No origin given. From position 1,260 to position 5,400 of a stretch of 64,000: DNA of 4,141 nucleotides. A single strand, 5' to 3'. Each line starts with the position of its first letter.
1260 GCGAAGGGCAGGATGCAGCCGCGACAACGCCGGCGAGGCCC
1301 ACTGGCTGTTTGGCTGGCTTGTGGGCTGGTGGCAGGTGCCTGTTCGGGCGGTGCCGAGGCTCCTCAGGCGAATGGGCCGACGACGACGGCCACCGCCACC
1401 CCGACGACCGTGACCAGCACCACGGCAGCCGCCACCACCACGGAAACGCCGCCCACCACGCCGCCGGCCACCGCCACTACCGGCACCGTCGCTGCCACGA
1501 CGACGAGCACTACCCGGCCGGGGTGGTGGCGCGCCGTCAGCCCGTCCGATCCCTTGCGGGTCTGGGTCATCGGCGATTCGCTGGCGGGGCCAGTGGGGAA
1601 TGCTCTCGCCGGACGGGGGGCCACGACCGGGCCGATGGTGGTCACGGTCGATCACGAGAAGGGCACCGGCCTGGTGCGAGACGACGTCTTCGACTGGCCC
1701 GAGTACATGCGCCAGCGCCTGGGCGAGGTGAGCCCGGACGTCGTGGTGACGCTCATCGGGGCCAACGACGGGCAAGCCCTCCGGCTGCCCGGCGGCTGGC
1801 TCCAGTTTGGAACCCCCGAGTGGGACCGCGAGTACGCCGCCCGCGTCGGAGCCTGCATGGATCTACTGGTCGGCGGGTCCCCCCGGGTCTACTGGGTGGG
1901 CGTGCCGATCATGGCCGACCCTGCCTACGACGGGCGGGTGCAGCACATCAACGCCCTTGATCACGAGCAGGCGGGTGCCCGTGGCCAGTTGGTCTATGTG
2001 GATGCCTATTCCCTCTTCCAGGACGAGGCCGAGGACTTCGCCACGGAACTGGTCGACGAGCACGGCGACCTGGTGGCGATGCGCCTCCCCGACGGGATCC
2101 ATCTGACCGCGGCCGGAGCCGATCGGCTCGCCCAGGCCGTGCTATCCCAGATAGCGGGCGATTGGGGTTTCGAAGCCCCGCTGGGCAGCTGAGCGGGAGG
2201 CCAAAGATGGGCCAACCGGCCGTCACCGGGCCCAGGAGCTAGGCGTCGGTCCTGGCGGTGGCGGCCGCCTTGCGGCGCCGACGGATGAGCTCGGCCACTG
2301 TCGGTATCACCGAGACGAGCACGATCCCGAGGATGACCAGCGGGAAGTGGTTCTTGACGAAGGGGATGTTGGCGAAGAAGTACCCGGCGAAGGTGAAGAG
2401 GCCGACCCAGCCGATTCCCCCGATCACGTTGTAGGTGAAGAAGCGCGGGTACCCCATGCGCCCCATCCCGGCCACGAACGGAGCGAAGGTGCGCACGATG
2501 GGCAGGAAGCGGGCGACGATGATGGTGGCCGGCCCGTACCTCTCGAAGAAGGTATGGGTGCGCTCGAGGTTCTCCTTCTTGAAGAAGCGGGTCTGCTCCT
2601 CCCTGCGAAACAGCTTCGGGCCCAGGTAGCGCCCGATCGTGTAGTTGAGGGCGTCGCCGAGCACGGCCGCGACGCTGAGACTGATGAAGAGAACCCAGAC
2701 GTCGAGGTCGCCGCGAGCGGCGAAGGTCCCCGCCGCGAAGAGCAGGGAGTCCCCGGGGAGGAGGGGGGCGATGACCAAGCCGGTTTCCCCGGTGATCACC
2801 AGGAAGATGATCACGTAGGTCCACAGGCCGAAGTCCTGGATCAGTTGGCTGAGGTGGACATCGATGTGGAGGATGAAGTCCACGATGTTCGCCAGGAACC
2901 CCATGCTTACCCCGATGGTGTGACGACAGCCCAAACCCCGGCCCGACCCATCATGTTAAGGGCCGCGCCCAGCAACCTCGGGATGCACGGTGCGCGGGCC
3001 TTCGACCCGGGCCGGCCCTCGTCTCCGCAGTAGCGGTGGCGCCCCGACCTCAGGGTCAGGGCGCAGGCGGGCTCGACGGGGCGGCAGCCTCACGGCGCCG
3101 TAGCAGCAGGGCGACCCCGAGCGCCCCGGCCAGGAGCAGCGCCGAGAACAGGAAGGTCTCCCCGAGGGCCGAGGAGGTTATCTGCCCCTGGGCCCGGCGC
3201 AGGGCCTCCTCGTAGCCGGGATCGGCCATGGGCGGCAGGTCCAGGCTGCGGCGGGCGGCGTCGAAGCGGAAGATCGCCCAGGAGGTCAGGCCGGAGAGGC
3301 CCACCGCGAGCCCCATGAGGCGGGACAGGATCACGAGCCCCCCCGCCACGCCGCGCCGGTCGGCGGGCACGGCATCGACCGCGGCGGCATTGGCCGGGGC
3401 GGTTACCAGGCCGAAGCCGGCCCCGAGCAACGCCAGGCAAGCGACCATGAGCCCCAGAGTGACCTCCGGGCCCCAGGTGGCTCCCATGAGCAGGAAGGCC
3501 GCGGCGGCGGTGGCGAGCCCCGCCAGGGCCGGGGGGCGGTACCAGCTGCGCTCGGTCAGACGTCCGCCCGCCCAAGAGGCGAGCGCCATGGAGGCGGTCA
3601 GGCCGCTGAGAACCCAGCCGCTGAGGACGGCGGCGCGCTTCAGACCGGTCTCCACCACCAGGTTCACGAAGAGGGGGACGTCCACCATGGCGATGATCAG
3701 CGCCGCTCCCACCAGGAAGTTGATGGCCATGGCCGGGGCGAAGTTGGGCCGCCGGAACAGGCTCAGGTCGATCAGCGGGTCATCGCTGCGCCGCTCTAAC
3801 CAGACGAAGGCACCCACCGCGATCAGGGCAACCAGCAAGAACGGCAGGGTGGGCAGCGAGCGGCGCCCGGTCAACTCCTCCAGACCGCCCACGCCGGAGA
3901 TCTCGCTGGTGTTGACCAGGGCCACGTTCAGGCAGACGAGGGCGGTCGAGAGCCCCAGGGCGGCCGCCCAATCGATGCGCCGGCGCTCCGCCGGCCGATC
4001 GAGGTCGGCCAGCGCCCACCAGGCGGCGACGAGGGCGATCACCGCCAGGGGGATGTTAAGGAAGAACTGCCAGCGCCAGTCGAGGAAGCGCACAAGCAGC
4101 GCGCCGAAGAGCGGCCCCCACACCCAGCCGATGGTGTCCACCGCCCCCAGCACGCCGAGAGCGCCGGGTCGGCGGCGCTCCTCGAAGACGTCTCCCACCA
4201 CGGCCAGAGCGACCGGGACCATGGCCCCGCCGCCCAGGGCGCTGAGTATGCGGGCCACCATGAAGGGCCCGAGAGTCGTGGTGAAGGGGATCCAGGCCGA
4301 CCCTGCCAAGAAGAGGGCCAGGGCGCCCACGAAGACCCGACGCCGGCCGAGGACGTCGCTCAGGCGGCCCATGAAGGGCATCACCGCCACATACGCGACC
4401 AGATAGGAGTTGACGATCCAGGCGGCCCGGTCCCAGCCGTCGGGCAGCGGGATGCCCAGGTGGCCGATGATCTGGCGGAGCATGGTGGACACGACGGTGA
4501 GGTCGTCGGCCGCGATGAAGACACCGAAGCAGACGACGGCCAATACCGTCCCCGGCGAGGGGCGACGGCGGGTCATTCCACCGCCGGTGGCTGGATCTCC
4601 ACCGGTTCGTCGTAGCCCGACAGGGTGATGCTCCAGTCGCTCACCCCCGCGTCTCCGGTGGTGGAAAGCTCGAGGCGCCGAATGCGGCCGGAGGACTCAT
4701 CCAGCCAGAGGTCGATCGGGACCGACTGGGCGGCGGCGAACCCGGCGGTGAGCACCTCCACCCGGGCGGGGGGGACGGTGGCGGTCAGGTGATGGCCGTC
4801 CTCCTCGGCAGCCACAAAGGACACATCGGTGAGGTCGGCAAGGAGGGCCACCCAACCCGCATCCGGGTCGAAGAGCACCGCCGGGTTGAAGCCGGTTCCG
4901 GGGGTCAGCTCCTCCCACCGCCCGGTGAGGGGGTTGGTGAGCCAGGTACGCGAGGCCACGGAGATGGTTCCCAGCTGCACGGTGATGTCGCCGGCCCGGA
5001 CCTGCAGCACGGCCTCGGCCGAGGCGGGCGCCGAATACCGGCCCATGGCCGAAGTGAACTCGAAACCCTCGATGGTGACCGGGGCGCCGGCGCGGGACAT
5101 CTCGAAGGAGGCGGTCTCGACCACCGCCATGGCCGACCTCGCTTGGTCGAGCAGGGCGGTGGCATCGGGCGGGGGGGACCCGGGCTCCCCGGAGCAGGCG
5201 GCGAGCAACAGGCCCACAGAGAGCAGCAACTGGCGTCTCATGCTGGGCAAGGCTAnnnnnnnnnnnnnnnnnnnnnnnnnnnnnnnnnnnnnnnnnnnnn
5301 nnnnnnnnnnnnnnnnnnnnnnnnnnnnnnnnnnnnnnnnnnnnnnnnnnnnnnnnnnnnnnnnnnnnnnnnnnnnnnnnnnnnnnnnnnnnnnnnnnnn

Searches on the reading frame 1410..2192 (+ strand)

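Call 93: search_protein_families(library=pfam, proteins=[window:1410-2192:+], max_evalue=0.00001)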
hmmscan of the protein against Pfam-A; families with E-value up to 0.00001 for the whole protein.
window:1410-2192:+ (260 aa): 2 families
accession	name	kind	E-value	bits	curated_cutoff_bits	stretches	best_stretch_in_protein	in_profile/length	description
PF04311.20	DUF459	-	3.1e-54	183.8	27.2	1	50-246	1-196/197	Protein of unknown function (DUF459)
PF13472.12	Lipase_GDSL_2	-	4.3e-10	40.8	32.9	1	71-238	28-177/178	GDSL-like Lipase/Acylhydrolase family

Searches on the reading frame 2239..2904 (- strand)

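Call 93: search_protein_families(library=pfam, proteins=[window:2239-2904:-], max_evalue=0.00001)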
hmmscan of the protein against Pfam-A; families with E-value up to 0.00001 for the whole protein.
window:2239-2904:- (221 aa): 1 family
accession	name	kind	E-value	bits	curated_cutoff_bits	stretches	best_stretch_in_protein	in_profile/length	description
PF09335.16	VTT_dom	-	3e-25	89.5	33.9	1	49-175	1-122/123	VTT domain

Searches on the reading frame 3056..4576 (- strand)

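Call 93: search_protein_families(library=pfam, proteins=[window:3056-4576:-], max_evalue=0.00001)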
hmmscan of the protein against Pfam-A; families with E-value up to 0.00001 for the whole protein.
window:3056-4576:- (506 aa): 2 families
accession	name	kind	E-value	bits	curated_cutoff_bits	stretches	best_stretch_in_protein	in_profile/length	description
PF07690.21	MFS_1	-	1.1e-46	159.8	33.4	1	15-426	1-346/347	Major Facilitator Superfamily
PF00083.30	Sugar_tr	-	1.2e-07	31.4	22.3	1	51-186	48-189/452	Sugar (and other) transporter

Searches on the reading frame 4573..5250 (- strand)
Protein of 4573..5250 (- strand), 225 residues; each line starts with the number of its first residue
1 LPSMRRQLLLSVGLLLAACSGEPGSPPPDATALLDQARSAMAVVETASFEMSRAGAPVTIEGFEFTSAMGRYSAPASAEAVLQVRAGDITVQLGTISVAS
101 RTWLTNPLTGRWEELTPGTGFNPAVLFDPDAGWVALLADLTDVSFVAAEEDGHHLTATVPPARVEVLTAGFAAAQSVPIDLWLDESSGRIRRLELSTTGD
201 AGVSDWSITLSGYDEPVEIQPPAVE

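Call 93: search_protein_families(library=pfam, proteins=[window:4573-5250:-], max_evalue=0.00001)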
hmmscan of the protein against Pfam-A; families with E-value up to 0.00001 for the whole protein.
window:4573-5250:- (225 aa): 1 family
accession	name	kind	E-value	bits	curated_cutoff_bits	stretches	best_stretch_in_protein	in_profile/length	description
PF07161.20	LppX_LprAFG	-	8.5e-20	71.9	24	1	29-219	1-192/192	LppX_LprAFG lipoprotein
